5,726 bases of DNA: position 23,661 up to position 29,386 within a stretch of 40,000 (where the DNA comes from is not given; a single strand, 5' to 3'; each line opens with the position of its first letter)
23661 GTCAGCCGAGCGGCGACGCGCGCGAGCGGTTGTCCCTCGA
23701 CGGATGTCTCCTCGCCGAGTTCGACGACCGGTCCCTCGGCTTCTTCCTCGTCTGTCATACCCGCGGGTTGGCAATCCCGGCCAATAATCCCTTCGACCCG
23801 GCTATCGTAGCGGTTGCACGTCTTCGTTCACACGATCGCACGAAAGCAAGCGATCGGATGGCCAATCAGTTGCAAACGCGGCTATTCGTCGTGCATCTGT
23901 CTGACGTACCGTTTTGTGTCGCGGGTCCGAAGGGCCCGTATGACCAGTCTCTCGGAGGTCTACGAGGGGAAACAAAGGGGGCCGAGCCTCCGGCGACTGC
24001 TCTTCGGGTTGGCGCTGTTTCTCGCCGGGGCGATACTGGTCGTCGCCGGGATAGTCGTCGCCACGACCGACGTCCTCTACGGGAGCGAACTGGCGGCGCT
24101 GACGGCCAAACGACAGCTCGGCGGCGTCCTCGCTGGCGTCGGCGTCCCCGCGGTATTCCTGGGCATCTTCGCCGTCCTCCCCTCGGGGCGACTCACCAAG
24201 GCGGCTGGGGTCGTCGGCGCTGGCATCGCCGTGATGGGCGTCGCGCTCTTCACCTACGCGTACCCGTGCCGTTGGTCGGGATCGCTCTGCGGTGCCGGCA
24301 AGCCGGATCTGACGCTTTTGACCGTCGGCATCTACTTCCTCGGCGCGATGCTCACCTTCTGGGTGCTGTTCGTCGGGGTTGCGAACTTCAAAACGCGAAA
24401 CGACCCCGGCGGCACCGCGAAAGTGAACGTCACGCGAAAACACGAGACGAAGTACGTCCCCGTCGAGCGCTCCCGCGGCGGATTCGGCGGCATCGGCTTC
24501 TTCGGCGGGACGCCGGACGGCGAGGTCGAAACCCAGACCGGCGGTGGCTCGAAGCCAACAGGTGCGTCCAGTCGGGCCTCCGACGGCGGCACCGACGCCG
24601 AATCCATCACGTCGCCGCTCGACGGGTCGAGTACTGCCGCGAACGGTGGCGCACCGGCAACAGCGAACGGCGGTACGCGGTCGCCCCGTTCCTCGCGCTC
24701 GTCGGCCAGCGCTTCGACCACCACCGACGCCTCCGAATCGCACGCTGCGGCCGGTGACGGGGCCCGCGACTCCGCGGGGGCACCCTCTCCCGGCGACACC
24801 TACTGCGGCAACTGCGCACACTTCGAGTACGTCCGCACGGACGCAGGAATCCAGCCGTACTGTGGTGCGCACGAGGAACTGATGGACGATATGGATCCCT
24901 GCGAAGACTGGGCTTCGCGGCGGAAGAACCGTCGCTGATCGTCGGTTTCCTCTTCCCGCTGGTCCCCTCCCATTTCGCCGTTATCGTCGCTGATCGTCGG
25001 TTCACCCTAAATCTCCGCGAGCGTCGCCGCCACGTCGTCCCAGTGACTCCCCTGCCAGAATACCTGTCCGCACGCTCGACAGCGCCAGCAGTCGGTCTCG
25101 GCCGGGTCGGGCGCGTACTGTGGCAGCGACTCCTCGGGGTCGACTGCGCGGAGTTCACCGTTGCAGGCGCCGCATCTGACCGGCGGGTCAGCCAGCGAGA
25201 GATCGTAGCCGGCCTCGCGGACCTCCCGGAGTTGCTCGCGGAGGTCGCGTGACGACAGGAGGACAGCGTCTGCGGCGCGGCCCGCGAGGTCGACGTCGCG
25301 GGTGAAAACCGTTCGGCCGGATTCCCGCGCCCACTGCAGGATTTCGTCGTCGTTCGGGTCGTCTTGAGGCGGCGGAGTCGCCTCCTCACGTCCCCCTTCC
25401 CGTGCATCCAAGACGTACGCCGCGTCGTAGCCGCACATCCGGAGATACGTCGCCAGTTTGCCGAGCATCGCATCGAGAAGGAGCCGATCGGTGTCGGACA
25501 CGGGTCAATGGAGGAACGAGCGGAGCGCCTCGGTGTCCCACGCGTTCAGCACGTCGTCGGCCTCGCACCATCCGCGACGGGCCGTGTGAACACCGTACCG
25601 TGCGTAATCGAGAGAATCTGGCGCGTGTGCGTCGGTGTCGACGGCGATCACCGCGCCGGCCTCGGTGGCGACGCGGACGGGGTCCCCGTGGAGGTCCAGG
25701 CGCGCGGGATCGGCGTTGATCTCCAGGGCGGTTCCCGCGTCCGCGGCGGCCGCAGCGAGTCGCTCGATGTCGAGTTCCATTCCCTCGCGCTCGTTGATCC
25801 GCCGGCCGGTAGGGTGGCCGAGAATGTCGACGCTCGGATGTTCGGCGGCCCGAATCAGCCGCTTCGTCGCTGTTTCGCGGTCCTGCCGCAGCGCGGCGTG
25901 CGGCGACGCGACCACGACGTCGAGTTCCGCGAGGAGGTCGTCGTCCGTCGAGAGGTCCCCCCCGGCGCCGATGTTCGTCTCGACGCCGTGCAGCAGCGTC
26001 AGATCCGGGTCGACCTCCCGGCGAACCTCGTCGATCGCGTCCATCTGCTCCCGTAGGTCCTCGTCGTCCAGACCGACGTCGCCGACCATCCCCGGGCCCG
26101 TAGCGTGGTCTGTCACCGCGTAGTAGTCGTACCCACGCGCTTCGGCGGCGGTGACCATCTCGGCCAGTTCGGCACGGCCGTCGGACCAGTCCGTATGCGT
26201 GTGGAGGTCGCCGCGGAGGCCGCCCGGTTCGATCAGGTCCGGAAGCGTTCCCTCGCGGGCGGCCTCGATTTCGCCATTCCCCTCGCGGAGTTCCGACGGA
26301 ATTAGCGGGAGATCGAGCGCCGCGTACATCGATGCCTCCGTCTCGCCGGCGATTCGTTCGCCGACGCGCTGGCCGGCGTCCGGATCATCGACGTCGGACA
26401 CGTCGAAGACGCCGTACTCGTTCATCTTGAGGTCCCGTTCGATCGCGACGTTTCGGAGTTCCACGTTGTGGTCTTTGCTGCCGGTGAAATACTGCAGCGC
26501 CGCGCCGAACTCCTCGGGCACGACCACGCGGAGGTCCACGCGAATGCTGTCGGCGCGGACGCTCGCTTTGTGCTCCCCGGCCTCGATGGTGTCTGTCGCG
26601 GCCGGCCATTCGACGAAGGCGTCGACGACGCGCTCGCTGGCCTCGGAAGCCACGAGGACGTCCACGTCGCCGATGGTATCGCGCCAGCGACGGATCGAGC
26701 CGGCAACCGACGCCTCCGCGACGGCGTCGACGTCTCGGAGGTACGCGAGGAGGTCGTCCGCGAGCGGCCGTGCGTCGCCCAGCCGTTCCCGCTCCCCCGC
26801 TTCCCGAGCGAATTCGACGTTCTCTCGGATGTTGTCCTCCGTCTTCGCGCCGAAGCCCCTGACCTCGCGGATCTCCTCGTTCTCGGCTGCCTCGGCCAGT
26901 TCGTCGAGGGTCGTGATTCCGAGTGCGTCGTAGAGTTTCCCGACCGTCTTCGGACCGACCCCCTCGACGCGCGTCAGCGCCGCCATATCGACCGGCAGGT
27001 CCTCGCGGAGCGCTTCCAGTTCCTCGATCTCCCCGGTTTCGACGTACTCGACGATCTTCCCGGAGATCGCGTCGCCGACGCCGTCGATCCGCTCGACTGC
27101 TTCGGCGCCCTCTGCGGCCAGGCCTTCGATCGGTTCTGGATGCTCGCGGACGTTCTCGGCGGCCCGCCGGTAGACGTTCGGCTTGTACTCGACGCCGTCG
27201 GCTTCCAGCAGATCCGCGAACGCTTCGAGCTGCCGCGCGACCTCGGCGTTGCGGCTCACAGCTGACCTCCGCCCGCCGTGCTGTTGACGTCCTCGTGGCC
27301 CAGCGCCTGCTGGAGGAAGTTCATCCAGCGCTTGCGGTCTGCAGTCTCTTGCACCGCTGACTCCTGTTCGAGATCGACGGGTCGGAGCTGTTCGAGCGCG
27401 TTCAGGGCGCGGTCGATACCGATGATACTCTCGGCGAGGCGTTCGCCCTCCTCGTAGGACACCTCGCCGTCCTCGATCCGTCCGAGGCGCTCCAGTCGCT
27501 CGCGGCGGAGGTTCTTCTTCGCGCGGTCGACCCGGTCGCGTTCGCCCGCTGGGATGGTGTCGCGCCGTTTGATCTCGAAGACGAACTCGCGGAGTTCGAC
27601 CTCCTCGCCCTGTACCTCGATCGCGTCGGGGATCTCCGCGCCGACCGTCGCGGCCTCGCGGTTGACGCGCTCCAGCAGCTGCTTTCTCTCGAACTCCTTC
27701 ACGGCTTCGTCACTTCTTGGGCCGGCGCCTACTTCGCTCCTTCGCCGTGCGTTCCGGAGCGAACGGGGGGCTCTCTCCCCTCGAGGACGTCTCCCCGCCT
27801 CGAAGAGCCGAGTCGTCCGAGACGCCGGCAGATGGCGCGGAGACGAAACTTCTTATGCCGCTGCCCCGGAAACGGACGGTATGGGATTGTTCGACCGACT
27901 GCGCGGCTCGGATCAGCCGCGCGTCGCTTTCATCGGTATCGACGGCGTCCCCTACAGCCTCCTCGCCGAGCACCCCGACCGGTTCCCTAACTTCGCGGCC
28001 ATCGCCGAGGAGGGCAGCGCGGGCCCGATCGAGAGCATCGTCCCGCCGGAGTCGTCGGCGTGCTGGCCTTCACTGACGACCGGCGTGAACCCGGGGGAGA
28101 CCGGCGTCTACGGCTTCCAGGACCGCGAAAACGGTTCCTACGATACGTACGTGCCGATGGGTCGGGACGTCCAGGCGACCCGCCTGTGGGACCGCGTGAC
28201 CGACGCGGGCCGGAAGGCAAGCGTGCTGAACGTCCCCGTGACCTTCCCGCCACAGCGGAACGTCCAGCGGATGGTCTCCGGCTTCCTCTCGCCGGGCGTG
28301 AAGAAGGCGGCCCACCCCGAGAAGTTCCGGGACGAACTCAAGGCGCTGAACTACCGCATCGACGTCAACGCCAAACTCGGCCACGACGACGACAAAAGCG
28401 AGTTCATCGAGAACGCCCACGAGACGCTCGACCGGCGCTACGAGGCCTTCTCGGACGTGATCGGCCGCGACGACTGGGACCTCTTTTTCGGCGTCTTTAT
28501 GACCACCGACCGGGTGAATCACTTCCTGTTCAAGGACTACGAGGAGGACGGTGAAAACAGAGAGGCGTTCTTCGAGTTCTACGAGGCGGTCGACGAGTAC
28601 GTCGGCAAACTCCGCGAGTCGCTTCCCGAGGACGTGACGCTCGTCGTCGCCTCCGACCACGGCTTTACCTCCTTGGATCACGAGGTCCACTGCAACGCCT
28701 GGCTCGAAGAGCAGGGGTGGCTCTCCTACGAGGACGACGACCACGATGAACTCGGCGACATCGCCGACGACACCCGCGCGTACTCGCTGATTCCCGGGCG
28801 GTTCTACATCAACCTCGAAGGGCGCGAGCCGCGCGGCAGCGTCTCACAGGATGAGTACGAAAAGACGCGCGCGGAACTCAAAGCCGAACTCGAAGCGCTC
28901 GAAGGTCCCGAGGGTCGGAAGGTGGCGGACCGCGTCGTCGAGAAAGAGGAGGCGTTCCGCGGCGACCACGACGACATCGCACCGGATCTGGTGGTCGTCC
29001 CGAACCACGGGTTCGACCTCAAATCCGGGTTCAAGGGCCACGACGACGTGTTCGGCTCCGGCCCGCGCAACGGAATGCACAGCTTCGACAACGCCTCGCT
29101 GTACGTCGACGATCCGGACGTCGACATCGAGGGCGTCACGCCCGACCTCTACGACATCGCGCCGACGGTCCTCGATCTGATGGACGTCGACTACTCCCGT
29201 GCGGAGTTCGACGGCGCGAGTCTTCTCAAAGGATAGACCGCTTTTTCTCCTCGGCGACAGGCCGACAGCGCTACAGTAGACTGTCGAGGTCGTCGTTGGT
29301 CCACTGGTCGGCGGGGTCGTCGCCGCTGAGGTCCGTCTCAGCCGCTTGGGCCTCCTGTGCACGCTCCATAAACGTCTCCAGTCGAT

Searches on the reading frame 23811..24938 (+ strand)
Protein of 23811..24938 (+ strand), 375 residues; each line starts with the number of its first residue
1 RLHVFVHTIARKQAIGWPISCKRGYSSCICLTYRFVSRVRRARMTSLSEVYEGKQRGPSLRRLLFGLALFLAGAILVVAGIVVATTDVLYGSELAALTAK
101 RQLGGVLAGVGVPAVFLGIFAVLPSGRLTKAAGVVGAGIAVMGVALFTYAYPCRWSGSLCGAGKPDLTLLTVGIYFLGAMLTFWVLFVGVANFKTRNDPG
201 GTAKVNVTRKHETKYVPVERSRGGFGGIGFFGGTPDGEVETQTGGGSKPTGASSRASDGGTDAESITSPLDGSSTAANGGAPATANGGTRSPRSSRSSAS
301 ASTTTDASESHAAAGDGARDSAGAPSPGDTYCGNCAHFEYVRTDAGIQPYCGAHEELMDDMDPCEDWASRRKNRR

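Call 38: search_protein_families(library=pfam, proteins=[window:23811-24938:+], max_evalue=0.001)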
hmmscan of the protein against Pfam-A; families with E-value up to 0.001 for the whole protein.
window:23811-24938:+ (375 aa): 3 families
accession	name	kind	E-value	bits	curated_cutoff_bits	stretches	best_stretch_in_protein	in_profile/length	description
PF23600.1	DUF7139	-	2.2e-48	164.1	30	1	45-199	1-150/150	Domain of unknown function (DUF7139)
PF23601.1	DUF7140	-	5.5e-24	84.3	27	1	329-370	1-42/42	Domain of unknown function (DUF7140)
PF03631.20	Virul_fac_BrkB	-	3.6e-05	24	33.7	1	36-151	87-211/259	Virulence factor BrkB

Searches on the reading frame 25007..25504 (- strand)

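Call 38: search_protein_families(library=pfam, proteins=[window:25007-25504:-], max_evalue=0.001)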
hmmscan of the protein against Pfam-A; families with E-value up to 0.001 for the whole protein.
window:25007-25504:- (165 aa): 2 families
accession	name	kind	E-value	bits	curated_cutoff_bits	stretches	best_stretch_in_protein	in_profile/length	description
PF01927.22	Mut7-C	-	1.6e-36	126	23.3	1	7-161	2-145/146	Mut7-C RNAse domain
PF18480.7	DUF5615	-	0.0002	21.6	23.8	1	49-72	34-57/110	Domain of unknown function (DUF5615)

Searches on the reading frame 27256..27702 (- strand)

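Call 38: search_protein_families(library=pfam, proteins=[window:27256-27702:-], max_evalue=0.001)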
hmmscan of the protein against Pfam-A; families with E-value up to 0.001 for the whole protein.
window:27256-27702:- (148 aa): 1 family
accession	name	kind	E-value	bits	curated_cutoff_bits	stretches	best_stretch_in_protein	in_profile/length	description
PF19101.5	DUF5788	-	1.6e-58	196.5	25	1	1-131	1-131/131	Family of unknown function (DUF5788)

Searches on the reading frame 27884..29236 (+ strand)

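Call 38: search_protein_families(library=pfam, proteins=[window:27884-29236:+], max_evalue=0.001)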
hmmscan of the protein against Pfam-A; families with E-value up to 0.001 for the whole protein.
window:27884-29236:+ (450 aa): 1 family
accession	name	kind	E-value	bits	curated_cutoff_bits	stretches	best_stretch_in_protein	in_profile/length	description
PF01663.27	Phosphodiest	-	1.1e-54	186.7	23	1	14-400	1-340/342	Type I phosphodiesterase / nucleotide pyrophosphatase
